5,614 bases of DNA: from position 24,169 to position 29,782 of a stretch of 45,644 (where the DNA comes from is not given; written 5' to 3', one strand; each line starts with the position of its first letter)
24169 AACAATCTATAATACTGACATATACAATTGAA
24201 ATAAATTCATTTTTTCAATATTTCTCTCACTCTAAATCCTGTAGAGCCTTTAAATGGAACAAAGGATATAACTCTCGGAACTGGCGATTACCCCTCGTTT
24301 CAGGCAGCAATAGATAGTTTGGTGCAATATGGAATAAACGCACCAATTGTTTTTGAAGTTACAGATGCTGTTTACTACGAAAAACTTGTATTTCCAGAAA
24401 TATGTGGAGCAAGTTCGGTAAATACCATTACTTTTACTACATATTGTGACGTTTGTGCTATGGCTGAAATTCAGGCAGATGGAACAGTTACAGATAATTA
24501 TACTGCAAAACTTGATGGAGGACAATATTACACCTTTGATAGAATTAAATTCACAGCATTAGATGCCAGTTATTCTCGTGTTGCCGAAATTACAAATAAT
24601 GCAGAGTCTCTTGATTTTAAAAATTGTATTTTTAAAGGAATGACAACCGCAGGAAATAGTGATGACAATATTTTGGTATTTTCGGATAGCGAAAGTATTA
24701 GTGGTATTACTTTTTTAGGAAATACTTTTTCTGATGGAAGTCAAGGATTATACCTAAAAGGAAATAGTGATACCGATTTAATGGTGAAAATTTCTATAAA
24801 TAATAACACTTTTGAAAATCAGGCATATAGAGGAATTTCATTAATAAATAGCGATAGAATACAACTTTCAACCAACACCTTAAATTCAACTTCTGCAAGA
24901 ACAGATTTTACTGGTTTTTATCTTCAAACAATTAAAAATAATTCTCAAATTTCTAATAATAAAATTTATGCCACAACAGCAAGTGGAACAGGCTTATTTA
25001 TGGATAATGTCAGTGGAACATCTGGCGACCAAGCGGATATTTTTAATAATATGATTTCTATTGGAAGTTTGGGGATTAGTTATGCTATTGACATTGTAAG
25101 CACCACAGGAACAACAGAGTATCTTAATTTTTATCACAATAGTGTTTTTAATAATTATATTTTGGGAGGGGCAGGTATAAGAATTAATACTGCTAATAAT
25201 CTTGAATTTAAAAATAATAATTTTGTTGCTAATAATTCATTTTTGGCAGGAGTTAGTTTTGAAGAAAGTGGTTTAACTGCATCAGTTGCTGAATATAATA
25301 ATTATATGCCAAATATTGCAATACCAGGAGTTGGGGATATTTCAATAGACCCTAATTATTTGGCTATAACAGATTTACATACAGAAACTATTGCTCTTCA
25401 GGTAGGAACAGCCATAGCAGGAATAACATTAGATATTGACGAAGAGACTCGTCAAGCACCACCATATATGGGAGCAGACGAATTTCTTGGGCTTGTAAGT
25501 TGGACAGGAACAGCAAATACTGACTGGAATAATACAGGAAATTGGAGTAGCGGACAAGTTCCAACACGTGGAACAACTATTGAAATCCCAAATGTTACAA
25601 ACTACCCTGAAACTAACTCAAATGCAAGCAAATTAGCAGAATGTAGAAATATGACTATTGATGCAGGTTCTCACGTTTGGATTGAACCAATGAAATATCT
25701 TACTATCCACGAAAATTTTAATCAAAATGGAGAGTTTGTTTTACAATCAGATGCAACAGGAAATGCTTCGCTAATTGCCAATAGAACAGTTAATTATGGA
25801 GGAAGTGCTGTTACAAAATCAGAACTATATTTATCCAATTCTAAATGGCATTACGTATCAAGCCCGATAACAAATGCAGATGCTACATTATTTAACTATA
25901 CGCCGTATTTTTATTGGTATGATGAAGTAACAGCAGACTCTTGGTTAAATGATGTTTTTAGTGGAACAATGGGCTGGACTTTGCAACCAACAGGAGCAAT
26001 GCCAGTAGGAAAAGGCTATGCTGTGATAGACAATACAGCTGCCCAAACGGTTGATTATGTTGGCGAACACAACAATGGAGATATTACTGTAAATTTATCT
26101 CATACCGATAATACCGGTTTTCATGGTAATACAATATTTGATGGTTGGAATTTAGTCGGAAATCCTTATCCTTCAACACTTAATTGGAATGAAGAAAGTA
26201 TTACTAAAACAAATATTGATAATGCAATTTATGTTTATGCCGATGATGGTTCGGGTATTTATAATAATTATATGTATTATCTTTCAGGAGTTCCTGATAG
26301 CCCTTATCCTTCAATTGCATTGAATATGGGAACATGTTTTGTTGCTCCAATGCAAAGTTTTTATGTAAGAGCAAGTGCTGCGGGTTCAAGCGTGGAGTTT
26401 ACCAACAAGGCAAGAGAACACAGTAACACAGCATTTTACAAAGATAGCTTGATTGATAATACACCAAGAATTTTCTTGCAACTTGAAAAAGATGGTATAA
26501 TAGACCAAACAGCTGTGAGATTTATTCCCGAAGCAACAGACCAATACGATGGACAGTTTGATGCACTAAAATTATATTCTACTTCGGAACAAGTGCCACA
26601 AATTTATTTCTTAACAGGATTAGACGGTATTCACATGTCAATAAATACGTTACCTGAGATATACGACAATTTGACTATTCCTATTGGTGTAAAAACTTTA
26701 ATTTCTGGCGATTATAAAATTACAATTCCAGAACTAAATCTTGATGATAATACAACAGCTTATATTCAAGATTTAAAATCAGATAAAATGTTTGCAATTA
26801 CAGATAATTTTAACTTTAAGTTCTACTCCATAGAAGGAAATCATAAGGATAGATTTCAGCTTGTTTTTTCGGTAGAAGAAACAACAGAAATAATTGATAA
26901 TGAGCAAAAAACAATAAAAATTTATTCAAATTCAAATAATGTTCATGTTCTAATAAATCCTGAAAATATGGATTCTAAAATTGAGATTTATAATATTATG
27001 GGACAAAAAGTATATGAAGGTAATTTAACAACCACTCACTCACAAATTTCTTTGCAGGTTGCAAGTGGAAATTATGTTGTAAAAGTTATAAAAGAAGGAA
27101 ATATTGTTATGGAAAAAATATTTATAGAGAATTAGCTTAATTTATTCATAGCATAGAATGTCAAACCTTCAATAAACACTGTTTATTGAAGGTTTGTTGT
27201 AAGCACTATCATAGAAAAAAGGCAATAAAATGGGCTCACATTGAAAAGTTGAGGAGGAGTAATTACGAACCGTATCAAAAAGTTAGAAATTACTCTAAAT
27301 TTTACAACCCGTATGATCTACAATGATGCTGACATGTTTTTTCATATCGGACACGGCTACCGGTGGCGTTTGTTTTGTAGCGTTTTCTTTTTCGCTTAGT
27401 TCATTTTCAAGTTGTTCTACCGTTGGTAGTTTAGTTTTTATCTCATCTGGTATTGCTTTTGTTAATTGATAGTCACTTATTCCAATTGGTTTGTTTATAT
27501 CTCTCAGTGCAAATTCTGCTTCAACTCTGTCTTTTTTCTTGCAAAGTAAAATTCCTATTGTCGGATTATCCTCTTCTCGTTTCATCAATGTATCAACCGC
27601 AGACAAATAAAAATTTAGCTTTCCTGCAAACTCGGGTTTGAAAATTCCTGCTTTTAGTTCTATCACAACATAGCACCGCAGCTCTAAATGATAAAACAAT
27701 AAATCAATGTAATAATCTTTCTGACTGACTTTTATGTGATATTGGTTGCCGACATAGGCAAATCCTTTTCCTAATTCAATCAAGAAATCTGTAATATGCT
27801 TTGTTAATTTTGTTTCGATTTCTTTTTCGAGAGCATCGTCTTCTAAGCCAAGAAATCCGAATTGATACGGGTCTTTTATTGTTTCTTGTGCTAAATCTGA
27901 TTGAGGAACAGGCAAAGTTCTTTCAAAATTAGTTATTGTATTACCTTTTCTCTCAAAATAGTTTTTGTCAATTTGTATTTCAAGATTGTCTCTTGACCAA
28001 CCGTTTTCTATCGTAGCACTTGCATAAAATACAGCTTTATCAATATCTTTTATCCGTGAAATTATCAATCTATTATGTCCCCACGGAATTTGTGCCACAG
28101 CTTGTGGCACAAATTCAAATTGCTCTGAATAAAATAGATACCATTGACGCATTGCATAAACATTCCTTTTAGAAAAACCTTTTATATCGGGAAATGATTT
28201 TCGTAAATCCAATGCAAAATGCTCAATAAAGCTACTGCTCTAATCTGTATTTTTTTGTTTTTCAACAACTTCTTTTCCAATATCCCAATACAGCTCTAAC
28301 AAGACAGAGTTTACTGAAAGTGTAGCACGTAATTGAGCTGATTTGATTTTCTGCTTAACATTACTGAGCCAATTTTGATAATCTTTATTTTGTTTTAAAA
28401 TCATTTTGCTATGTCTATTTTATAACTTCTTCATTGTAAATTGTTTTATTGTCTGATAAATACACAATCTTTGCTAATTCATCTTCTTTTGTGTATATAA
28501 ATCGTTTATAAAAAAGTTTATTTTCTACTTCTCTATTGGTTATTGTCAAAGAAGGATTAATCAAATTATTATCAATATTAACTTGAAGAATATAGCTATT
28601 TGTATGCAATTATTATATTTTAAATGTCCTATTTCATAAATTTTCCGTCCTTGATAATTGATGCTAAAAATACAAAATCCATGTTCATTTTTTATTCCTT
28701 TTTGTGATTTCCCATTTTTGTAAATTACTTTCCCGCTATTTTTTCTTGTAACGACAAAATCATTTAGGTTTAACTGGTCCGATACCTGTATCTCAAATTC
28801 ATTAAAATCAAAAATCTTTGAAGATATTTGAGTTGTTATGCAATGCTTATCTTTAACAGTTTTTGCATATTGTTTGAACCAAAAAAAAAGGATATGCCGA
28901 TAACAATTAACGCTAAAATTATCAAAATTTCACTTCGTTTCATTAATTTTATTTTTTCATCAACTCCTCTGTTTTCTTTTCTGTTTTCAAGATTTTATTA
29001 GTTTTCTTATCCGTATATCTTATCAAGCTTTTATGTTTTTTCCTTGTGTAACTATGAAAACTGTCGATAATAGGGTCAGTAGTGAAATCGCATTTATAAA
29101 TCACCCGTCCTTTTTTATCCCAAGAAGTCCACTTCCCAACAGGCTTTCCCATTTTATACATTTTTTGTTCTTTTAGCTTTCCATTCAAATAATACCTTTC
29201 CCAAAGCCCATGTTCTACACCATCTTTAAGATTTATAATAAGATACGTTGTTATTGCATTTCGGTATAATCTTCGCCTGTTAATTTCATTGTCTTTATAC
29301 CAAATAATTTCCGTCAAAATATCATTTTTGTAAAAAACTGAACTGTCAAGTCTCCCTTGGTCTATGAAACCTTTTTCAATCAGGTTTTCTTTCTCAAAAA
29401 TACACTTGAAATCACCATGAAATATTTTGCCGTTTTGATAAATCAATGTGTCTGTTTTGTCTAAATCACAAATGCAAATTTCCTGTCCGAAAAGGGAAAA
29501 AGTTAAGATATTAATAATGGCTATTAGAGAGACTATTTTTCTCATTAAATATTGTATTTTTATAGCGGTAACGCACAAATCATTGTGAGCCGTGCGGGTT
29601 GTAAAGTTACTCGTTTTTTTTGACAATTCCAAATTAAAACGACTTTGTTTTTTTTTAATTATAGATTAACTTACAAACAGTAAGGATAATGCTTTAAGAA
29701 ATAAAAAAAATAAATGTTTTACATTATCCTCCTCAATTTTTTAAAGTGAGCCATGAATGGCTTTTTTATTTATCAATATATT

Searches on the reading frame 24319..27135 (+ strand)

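Call 27: search_protein_families(library=pfam, proteins=[window:24319-27135:+], max_evalue=0.001)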
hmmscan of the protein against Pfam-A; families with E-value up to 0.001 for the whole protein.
window:24319-27135:+ (938 aa): 2 families
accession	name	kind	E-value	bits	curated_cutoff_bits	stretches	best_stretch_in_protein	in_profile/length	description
PF13229.12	Beta_helix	-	5.1e-09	36.4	25.9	2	93-264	6-149/158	Right handed beta helix region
PF18962.6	Por_Secre_tail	-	0.00013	22.7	27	1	872-936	7-75/75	Secretion system C-terminal sorting domain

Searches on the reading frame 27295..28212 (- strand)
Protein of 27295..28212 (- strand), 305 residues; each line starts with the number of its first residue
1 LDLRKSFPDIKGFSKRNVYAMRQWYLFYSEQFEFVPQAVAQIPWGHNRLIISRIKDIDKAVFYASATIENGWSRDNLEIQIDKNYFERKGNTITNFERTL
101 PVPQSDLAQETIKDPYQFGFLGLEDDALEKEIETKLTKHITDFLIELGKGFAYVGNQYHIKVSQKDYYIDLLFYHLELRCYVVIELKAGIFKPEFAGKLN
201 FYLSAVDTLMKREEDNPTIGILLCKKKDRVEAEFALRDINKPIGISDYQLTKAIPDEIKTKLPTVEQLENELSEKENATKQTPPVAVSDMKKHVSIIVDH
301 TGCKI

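Call 27: search_protein_families(library=pfam, proteins=[window:27295-28212:-], max_evalue=0.001)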
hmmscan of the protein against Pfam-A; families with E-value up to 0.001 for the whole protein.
window:27295-28212:- (305 aa): 2 families
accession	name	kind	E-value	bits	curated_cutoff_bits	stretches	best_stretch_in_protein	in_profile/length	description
PF06250.17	YhcG_C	-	2.7e-66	222.7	32.5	1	109-263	1-157/157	YhcG PDDEXK nuclease domain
PF17761.7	DUF1016_N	-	2.3e-24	86.5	32.8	1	2-88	55-137/137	DUF1016 N-terminal domain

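Call 66: search_protein_families(library=padloc, proteins=[window:27295-28212:-], max_evalue=0.00001)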
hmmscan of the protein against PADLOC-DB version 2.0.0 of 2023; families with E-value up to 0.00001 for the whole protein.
window:27295-28212:- (305 aa): 22 families
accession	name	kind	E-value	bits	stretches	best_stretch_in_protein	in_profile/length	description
PDLC04795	PDC-S02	-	2.4e-125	416.4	1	2-276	81-354/357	-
PDLC04810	PDC-S02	-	1.4e-123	410.6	1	2-275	68-353/355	-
PDLC04831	PDC-S02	-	1.6e-120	400.7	1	2-277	68-342/346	-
PDLC04803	PDC-S02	-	4.9e-102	339.2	1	11-274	8-264/269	-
PDLC04813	PDC-S02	-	1.1e-76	254.6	1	107-276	3-172/175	-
PDLC04807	PDC-S02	-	1.3e-73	246.3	1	10-280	80-343/351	-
PDLC04826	PDC-S02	-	2.8e-59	198.5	1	2-152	68-217/222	-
PDLC04822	PDC-S02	-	1.5e-53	180.3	1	10-230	76-290/294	-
PDLC04798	PDC-S02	-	1.2e-45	154.4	1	109-273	48-214/222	-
PDLC04827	PDC-S02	-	5.8e-36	122.2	1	2-164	71-231/234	-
PDLC04820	PDC-S02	-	3.3e-34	116.5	1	11-258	94-312/332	-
PDLC01464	PD_DExK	-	1.1e-33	114.3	1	46-185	3-126/126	"CAS-I,CAS-II,CAS-III,CAS-IV,CAS-V,CAS-VI; associated"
PDLC04804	PDC-S02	-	6e-29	99.2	1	2-127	68-193/203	-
PDLC04811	PDC-S02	-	7e-29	98.8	1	2-103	69-169/172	-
PDLC04800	PDC-S02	-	3.9e-19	67.3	1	2-60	68-125/129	-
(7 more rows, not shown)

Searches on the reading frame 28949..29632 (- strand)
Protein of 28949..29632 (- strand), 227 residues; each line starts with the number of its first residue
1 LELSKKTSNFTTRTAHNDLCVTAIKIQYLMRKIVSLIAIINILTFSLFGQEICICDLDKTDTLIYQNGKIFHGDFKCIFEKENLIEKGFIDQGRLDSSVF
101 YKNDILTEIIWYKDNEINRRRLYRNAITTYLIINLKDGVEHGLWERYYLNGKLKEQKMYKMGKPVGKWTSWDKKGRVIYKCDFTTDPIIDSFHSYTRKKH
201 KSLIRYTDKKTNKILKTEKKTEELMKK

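Call 27: search_protein_families(library=pfam, proteins=[window:28949-29632:-], max_evalue=0.001)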
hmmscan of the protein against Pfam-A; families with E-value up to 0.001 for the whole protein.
window:28949-29632:- (227 aa): 1 family
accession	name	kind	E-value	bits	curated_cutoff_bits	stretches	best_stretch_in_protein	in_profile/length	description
PF07661.19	MORN_2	-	2.4e-06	27.6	29.6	1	141-160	2-21/22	MORN repeat variant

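Call 66: search_protein_families(library=padloc, proteins=[window:28949-29632:-], max_evalue=0.00001)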
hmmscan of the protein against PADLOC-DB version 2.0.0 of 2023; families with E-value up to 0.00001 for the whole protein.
window:28949-29632:- (227 aa): 0 families

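Call 95: search_protein_families(library=ncbifam, proteins=[window:28949-29632:-], max_evalue=0.01)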
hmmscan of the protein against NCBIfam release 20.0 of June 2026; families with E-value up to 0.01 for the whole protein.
window:28949-29632:- (227 aa): 0 families
